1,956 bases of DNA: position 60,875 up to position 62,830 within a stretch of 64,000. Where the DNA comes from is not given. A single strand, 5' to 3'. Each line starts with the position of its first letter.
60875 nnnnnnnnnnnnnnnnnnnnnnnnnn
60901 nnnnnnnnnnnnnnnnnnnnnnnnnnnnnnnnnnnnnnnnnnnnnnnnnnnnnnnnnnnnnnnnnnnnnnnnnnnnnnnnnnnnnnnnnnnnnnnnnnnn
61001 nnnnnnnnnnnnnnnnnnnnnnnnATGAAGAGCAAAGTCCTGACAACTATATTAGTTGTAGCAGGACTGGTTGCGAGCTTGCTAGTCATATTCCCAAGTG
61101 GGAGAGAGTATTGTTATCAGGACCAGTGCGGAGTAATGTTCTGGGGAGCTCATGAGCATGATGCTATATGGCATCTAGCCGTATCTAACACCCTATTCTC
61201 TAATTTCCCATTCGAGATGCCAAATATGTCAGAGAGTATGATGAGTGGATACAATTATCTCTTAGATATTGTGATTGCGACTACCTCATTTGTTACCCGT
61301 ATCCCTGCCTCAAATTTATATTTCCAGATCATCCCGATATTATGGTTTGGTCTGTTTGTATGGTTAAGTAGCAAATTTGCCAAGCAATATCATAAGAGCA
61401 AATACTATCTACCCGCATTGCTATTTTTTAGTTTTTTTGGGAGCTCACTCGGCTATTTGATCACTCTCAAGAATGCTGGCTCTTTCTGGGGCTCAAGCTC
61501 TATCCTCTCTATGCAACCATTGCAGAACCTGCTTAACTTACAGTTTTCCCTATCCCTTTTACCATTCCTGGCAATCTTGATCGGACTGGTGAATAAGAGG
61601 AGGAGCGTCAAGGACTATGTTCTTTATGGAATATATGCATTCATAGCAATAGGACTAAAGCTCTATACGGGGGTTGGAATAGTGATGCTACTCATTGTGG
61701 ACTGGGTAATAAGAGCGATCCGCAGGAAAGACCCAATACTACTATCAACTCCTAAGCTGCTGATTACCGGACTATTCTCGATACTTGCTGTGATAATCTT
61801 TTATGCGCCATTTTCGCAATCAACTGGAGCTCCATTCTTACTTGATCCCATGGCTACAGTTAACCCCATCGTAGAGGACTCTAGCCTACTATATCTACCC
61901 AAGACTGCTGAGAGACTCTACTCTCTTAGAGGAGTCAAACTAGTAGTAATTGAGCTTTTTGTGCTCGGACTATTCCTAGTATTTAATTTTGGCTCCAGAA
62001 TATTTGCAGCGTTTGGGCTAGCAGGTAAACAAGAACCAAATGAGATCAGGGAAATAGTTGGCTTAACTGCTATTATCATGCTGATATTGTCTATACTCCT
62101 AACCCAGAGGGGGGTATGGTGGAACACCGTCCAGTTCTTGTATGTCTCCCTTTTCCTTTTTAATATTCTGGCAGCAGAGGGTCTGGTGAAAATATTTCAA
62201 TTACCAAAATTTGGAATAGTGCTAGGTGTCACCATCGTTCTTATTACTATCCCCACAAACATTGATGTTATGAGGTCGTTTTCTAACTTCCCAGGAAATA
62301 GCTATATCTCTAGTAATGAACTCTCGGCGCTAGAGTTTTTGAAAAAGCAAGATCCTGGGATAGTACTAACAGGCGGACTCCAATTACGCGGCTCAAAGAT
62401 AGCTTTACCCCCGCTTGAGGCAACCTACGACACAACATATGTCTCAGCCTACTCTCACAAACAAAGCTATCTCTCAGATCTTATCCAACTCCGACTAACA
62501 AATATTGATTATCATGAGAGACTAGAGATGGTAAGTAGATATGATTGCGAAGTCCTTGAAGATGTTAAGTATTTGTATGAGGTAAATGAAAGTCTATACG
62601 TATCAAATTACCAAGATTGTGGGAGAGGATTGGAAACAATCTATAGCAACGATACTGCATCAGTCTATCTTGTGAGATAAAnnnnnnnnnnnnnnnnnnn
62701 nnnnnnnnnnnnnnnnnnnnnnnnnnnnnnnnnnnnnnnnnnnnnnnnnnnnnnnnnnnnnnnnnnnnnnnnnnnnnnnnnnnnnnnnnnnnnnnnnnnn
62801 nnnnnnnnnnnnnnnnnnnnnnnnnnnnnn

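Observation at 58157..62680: Inverted paralogs of an unnamed 'C-x4-C ... H-x-HD-x2-WH' polytopic membrane family flanking a PIG-V-like gene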

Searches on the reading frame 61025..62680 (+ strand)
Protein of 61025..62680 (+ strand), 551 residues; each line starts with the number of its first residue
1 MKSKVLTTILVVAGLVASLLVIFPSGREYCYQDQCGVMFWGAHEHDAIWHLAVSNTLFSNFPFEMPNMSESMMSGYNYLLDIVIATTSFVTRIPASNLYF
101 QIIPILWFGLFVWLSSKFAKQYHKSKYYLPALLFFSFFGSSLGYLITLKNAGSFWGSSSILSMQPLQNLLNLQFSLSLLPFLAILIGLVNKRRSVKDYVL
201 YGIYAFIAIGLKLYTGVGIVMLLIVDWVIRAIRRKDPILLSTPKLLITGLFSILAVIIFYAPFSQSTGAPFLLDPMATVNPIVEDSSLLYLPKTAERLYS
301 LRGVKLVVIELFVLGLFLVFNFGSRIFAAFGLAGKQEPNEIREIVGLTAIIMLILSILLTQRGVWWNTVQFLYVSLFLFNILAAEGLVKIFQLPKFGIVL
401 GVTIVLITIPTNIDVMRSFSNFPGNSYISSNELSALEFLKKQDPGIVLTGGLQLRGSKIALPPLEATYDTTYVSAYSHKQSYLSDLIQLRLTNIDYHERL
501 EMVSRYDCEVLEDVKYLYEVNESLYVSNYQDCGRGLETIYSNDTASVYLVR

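Call 6: search_protein_families(library=pfam, proteins=[window:61025-62680:+], max_evalue=1)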
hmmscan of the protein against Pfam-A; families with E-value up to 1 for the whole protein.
window:61025-62680:+ (551 aa): 1 family
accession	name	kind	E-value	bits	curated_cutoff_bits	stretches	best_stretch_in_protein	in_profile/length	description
PF13733.12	Glyco_transf_7N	-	0.22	11.6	27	1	486-526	93-132/134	N-terminal region of glycosyl transferase group 7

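Call 7: search_protein_families(library=ncbifam, proteins=[window:61025-62680:+], max_evalue=1)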
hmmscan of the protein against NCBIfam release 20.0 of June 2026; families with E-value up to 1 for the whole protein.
window:61025-62680:+ (551 aa): 0 families

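Call 8: search_solved_structures(query=window:61025-62680:+, max_evalue=10)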
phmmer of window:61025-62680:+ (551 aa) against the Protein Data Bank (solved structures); distinct sequences matched with E-value up to 10: 0.

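Call 9: find_homologous_proteins(query=window:61025-62680:+)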
Query window:61025-62680:+ (551 aa): 67 proteins with E <= 0.001 among 8000 candidates.
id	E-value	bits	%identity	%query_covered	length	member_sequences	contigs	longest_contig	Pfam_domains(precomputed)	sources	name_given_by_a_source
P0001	0.0e+0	1207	100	100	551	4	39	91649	-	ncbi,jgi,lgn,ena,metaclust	jgi:hypothetical protein|metaclust:\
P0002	3.2e-199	681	56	100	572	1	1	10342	-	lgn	-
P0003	3.8e-182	625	52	96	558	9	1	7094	-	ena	-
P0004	4.3e-174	598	53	99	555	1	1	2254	-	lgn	-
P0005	4.2e-170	585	50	99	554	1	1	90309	-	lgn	-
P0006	2.5e-169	583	51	97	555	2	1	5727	-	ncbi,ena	-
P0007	4.4e-168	579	50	99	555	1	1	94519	-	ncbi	-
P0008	6.2e-168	578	49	99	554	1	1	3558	-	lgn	-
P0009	2.7e-167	576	50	100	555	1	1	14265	-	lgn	-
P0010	1.7e-166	573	50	100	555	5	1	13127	-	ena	-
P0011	2.4e-165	570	50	99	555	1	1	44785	-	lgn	-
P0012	1.7e-164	567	52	99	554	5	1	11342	-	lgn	-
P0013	4.0e-164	565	50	99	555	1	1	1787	-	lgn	-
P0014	5.3e-164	565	48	99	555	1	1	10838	-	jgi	-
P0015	6.9e-164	565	49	100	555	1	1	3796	-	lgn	-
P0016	5.0e-163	562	48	99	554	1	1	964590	-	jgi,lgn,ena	jgi:hypothetical protein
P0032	2.3e-110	388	38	99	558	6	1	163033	-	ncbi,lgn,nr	ncbi:hypothetical protein KBD69_01340 [Candidatus Woesebacteria bacterium]|nr:hypothetical protein [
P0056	2.6e-82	296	33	98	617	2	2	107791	-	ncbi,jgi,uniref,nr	ncbi:hypothetical protein A3A46_03230 [Candidatus Roizmanbacteria bacterium RIFCSPLOWO2_01_FULL_37_1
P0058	3.8e-77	278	33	100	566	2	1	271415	-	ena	-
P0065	2.7e-46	177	29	99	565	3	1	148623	-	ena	-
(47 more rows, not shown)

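Call 12: search_solved_structures(query=A1, max_evalue=10)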
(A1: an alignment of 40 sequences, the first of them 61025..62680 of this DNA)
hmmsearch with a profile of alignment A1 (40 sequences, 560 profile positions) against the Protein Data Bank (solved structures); distinct sequences matched with E-value up to 10: 0.

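Call 23: find_encoding_contigs(protein=P0016, flank=8000, max_places=2)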
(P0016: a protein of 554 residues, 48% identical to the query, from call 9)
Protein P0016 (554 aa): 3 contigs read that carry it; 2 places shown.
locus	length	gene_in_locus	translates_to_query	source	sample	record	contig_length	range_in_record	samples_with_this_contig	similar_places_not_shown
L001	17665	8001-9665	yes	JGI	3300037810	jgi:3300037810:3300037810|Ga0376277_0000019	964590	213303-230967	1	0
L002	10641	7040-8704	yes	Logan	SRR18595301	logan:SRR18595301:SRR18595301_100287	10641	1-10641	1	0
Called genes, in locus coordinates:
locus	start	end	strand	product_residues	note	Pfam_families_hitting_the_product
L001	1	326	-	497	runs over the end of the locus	PF13231:PMT_2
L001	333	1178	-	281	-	PF02498:Bro-N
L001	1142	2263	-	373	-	PF26314:MptA_B_family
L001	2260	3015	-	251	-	PF00535:Glycos_transf_2, PF13641:Glyco_tranf_2_3 (faint)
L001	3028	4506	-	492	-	-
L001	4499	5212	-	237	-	PF13641:Glyco_tranf_2_3 (weak), PF00535:Glycos_transf_2, PF10111:Glyco_tranf_2_2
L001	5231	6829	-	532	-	-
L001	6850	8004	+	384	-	-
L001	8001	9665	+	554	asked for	-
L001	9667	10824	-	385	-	PF00535:Glycos_transf_2, PF04138:GtrA_DPMS_TM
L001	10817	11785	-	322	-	PF00106:adh_short (faint), PF01073:3Beta_HSD, PF01370:Epimerase, PF16363:GDP_Man_Dehyd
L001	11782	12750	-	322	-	PF01370:Epimerase, PF04321:RmlD_sub_bind, PF05368:NmrA (weak), PF16363:GDP_Man_Dehyd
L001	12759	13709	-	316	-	PF01073:3Beta_HSD, PF01370:Epimerase, PF02719:Polysacc_synt_2, PF04321:RmlD_sub_bind, PF07993:NAD_binding_4 (faint), PF13460:NAD_binding_10 (weak), PF16363:GDP_Man_Dehyd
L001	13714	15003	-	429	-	PF03446:NAD_binding_2 (weak), PF03721:UDPG_MGDP_dh_N, PF00984:UDPG_MGDP_dh, PF03720:UDPG_MGDP_dh_C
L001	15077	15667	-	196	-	-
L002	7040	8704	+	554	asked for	-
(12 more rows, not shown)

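Call 25: predict_structure(alignment_id=A1)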
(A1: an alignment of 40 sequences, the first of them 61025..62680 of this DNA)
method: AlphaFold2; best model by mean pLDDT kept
length: 551 residues; sequences in the alignment: 40
mean_pLDDT: 93.1   pTM: 0.93
mean pLDDT of the five models: 93.1, 92.9, 92.8, 92.3, 91.8
residues with pLDDT >= 90: 451; 70-90: 85; 50-70: 15; < 50: 0
segments of 3 or more residues with pLDDT < 50: none
pLDDT, mean of each block of 10 residues (from residue 1): 92 97 95 93 93 94 91 91 98 97 98 98 96 97 93 82 91 98 98 96 98 97 96 87 94 93 69 94 93 96 96 97 95 85 98 97 89 98 97 93 95 92 91 97 94 65 84 96 92 90 94 95 90 95 96 91
secondary structure, 60 per line:
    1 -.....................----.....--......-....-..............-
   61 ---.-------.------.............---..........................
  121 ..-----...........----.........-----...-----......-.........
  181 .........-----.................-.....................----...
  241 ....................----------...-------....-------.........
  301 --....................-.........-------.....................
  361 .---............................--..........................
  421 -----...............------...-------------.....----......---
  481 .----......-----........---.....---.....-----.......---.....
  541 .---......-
elements in order: H2-22 E27-31 E34-39 H41-44 H46-59 H79-91 H95-122 H128-138 H143-151 H165-170 H172-189 H195-211 H213-233 H238-260 E271-273 H281-284 H292-300 H303-322 H324-332 H340-358 E359-361 H365-392 H395-420 E426-429 H430-440 E447-449 H464-467 H472-477 H486-491 H497-504 H508-512 E516-520 H526-532 E536-541 E545-550

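Call 27: search_protein_representatives(alignment_id=A1)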
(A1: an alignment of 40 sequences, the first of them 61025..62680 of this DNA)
Query: 40 sequences, 560 profile positions. Proteins with E-value up to 0.001 (for the whole library): 1634; up to 1e-10: 1328; up to 1e-30: 907. The best 150 are listed.
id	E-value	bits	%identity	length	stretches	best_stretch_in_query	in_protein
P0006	1.2e-218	743.4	-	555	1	5-559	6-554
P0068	4.7e-208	708.4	-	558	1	2-559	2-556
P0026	8.6e-198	674.5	-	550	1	4-560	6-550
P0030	6.3e-196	668.4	-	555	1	3-559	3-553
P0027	2.7e-195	666.3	-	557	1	3-560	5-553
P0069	2.4e-194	663.2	-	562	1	4-560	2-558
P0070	3.4e-194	662.7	-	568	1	2-559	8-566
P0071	1.2e-191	654.2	-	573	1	2-558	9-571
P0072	3.6e-191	652.7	-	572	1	2-559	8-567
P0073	9.3e-191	651.3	-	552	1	3-559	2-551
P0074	2.5e-190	649.9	-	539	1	20-558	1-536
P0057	8.3e-188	641.6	-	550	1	20-559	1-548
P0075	2.8e-186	636.5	-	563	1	2-559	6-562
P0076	9.5e-185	631.5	-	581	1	4-559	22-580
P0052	3.1e-184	629.8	-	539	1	23-560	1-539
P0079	5.3e-182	622.4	-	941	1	3-559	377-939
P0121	1.4e-133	462.5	-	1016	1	7-559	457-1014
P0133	1.0e-127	443.2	-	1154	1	3-559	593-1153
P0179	1.3e-114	399.9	-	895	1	4-559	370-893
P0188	6.7e-113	394.3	-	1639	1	6-559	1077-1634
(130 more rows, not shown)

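Call 30: search_protein_families(library=pfam, proteins=[P0079, P0121, P0133, P0188, P0179], max_evalue=0.01)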
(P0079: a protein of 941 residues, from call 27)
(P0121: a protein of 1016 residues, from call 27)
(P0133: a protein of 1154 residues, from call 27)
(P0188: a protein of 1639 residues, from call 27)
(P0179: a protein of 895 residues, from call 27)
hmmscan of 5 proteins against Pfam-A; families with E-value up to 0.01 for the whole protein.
P0079 (941 aa): 0 families

P0121 (1016 aa): 0 families

P0133 (1154 aa): 1 family
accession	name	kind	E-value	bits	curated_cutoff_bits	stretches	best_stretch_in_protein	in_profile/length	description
PF12979.12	DUF3863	-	0.0011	18.3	27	1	152-229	125-202/349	Domain of Unknown Function with PDB structure (DUF3863)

P0188 (1639 aa): 2 families
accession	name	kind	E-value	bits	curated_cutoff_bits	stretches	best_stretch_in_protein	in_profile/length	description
PF13440.11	Polysacc_synt_3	-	9.5e-55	186.3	23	1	50-333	2-283/293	Polysaccharide biosynthesis protein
PF01943.22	Polysacc_synt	-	3.6e-27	95.9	28.2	1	27-294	3-274/274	Polysaccharide biosynthesis protein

P0179 (895 aa): 0 families

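Call 41: find_encoding_contigs(protein=P0056, flank=6000, max_places=1)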
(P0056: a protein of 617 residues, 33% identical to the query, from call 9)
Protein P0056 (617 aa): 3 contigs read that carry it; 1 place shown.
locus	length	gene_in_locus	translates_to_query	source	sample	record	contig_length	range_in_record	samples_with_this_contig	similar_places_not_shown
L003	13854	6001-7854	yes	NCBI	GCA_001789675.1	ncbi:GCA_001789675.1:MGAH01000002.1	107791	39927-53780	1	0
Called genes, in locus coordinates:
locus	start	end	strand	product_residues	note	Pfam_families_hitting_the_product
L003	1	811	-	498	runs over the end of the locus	-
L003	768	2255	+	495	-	PF02366:PMT, PF13231:PMT_2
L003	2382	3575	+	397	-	PF26314:MptA_B_family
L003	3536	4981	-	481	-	-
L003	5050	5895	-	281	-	PF00535:Glycos_transf_2 (weak), PF13641:Glyco_tranf_2_3, PF13632:Glyco_trans_2_3 (weak)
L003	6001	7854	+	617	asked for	-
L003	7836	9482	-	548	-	-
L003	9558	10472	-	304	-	PF00535:Glycos_transf_2 (faint)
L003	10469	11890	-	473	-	PF01943:Polysacc_synt, PF13440:Polysacc_synt_3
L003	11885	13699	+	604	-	PF10131:PTPS_related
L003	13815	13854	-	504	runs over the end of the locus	PF13231:PMT_2 (weak)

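Call 42: find_encoding_contigs(protein=P0065, flank=6000, max_places=1)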
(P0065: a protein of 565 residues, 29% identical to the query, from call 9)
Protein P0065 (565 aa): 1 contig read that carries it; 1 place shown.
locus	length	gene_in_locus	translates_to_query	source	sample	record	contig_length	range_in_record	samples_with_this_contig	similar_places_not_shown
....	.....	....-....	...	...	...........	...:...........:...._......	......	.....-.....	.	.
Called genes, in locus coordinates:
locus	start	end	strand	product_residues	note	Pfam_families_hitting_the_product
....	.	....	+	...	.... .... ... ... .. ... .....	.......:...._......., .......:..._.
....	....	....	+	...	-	-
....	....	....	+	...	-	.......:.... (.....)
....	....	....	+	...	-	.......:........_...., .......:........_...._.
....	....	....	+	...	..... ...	-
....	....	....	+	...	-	-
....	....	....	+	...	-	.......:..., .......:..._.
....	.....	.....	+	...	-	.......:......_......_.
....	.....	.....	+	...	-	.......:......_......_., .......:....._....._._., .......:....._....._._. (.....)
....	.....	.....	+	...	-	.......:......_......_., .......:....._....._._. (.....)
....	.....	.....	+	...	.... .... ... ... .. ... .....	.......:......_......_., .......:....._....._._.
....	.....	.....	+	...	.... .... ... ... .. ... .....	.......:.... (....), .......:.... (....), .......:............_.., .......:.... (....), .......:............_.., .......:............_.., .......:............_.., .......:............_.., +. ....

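Call 43: find_encoding_contigs(protein=P0058, flank=6000, max_places=1)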
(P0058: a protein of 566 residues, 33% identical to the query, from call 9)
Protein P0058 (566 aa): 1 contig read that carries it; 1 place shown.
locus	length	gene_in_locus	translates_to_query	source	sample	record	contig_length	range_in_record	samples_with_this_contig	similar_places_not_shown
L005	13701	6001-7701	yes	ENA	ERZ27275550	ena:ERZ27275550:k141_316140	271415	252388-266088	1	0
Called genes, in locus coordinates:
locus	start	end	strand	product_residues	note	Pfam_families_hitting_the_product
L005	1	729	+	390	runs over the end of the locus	PF26314:MptA_B_family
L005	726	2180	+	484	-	-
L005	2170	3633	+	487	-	PF13231:PMT_2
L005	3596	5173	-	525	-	-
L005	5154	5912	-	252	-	PF00535:Glycos_transf_2 (faint), PF13641:Glyco_tranf_2_3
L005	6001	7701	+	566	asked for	-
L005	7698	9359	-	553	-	-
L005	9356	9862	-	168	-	-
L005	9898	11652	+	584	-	-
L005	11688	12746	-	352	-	-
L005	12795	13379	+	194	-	PF03808:Glyco_tran_WecG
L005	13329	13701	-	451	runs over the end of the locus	PF01943:Polysacc_synt, PF13440:Polysacc_synt_3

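Call 44: find_encoding_contigs(protein=P0032, flank=6000, max_places=1)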
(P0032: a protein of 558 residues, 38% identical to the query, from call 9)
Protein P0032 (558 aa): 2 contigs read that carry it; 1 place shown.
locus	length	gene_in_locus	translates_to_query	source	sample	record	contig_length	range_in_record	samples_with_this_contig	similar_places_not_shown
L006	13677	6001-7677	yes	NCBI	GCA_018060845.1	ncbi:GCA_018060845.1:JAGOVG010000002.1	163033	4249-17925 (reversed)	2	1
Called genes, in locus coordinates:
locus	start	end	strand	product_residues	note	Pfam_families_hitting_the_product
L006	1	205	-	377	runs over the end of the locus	PF26314:MptA_B_family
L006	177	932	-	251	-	PF00535:Glycos_transf_2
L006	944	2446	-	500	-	PF13231:PMT_2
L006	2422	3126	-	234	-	PF00535:Glycos_transf_2, PF10111:Glyco_tranf_2_2, PF13641:Glyco_tranf_2_3 (weak)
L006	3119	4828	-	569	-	-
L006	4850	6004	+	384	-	-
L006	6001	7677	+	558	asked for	-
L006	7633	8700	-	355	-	-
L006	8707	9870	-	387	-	PF00535:Glycos_transf_2, PF04138:GtrA_DPMS_TM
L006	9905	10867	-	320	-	PF01073:3Beta_HSD (weak), PF01370:Epimerase, PF07993:NAD_binding_4 (faint), PF16363:GDP_Man_Dehyd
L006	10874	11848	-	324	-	PF01370:Epimerase, PF04321:RmlD_sub_bind, PF16363:GDP_Man_Dehyd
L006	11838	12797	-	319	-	PF01073:3Beta_HSD (weak), PF01370:Epimerase, PF02719:Polysacc_synt_2 (weak), PF04321:RmlD_sub_bind, PF07993:NAD_binding_4 (faint), PF16363:GDP_Man_Dehyd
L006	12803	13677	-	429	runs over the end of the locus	PF01210:NAD_Gly3P_dh_N (faint), PF02737:3HCDH_N (faint), PF03446:NAD_binding_2 (faint), PF03721:UDPG_MGDP_dh_N, PF03807:F420_oxidored (faint), PF00984:UDPG_MGDP_dh, PF03720:UDPG_MGDP_dh_C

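Call 47: search_protein_families(library=pfam, alignment_id=A1, max_evalue=1)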
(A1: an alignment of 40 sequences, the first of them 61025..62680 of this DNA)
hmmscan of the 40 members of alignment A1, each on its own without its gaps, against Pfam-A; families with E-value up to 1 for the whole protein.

A. member 1, window:61025-62680:+ (551 aa): 1 family
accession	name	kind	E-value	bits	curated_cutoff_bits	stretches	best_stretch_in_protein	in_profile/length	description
PF13733.12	Glyco_transf_7N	-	0.22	11.6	27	1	486-526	93-132/134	N-terminal region of glycosyl transferase group 7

B. families by the number of members that match (of 40 scanned): 8 families
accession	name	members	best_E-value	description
PF13733.12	Glyco_transf_7N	4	0.0039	N-terminal region of glycosyl transferase group 7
PF19747.4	DUF6234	2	0.011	Family of unknown function (DUF6234)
PF01452.22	Rota_NSP4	2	0.16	Rotavirus non structural protein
PF19529.4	DUF6057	1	0.00054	Family of unknown function (DUF6057)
PF18936.5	DUF5684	1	0.029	Family of unknown function (DUF5684)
PF19258.4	KxYKxGKxW_sig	1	0.042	KxYKxGKxW signal peptide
PF05437.17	AzlD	1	0.37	Branched-chain amino acid transport protein (AzlD)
PF11694.13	DUF3290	1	0.65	Protein of unknown function (DUF3290)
